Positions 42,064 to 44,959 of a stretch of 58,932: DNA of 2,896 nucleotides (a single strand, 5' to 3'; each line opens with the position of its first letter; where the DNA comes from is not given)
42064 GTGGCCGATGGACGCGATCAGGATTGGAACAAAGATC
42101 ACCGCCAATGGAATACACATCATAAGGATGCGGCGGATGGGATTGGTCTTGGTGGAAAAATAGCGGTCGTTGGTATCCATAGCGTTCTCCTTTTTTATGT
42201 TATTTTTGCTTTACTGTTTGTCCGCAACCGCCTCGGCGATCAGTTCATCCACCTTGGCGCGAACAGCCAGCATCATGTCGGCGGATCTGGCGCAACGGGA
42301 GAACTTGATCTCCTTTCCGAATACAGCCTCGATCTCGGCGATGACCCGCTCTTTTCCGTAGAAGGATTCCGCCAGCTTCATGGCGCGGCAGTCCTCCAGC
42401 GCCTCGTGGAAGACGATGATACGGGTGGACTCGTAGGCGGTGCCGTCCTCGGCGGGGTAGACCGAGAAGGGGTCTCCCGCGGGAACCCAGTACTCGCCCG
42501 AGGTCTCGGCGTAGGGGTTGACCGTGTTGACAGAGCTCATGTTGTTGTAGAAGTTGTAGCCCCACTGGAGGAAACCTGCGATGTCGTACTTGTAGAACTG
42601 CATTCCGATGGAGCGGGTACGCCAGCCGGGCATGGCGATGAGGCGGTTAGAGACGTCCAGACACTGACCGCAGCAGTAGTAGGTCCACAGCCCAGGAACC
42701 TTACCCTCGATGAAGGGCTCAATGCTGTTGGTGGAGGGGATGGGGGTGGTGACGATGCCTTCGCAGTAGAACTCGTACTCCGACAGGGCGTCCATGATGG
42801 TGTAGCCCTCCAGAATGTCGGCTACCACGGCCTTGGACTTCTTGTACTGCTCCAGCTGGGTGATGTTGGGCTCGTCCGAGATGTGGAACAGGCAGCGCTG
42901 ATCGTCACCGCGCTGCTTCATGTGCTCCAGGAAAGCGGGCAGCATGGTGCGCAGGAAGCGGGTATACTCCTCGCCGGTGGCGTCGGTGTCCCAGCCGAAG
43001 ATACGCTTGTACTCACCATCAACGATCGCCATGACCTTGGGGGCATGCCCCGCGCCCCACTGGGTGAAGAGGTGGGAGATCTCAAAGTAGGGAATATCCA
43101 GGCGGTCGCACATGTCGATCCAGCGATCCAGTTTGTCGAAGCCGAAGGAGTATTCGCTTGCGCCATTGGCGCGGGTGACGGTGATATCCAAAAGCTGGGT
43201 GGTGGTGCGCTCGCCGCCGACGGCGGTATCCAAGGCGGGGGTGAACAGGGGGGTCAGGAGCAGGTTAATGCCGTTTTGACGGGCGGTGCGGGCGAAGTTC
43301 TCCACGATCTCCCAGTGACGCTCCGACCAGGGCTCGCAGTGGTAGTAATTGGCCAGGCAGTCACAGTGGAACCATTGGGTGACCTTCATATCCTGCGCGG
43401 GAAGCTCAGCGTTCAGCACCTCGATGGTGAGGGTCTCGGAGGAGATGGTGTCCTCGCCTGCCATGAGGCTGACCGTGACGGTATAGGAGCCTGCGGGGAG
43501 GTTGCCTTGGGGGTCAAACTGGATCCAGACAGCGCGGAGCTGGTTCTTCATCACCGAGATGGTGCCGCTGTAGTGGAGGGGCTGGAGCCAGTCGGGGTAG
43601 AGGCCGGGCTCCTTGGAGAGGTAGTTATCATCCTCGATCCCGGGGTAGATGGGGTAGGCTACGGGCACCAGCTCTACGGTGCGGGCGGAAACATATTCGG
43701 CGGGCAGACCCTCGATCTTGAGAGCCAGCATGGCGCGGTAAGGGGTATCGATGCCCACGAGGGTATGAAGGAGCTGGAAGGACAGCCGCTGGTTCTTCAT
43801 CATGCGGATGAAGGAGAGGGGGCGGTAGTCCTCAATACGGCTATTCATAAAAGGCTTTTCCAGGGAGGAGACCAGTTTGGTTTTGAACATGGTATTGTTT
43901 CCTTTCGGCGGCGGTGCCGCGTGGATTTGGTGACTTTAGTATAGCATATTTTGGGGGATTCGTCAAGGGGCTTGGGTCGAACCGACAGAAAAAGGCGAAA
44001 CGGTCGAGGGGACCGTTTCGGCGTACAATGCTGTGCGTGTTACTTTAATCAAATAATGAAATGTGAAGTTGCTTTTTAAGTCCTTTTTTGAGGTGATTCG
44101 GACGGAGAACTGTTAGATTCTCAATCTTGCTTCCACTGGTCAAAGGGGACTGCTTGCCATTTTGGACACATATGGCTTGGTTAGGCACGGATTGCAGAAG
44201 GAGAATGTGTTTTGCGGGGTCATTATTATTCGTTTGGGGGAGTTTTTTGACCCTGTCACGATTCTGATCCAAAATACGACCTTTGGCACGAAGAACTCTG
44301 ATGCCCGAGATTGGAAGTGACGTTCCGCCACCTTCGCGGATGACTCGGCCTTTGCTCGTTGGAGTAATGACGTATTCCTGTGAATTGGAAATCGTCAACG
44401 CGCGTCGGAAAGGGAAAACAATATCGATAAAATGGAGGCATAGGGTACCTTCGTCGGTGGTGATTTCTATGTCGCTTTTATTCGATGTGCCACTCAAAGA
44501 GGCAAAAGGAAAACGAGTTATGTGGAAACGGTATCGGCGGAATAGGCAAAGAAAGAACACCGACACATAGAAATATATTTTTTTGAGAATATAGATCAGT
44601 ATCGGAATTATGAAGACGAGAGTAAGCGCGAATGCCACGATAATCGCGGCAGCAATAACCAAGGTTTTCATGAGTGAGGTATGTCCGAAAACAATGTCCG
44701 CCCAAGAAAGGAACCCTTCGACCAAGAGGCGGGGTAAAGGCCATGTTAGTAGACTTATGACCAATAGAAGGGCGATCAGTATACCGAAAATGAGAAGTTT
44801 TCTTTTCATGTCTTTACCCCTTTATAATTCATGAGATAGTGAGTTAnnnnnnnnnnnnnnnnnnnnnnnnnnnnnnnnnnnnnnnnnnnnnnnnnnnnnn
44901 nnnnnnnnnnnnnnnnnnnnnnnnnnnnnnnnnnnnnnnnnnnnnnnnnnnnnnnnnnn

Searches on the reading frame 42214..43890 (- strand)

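Call 38: search_protein_families(library=pfam, proteins=[window:42214-43890:-], max_evalue=0.001)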
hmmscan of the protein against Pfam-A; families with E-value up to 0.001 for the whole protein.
window:42214-43890:- (559 aa): 1 family
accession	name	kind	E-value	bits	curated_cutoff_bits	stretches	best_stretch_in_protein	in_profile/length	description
PF13320.12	GH123_cat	-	2.7e-103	346.2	23.1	1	173-506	1-323/324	Glycoside hydrolase 123, catalytic domain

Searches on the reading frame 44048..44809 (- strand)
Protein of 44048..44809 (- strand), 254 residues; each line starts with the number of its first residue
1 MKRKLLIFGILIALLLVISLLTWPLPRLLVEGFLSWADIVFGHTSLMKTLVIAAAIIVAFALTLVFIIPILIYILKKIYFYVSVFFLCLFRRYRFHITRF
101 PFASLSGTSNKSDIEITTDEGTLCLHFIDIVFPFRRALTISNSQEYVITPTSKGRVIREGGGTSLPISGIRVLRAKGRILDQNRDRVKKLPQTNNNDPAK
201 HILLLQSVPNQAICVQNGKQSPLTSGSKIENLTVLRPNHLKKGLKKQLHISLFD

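Call 38: search_protein_families(library=pfam, proteins=[window:44048-44809:-], max_evalue=0.001)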
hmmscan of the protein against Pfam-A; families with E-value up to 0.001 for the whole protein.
window:44048-44809:- (254 aa): 0 families
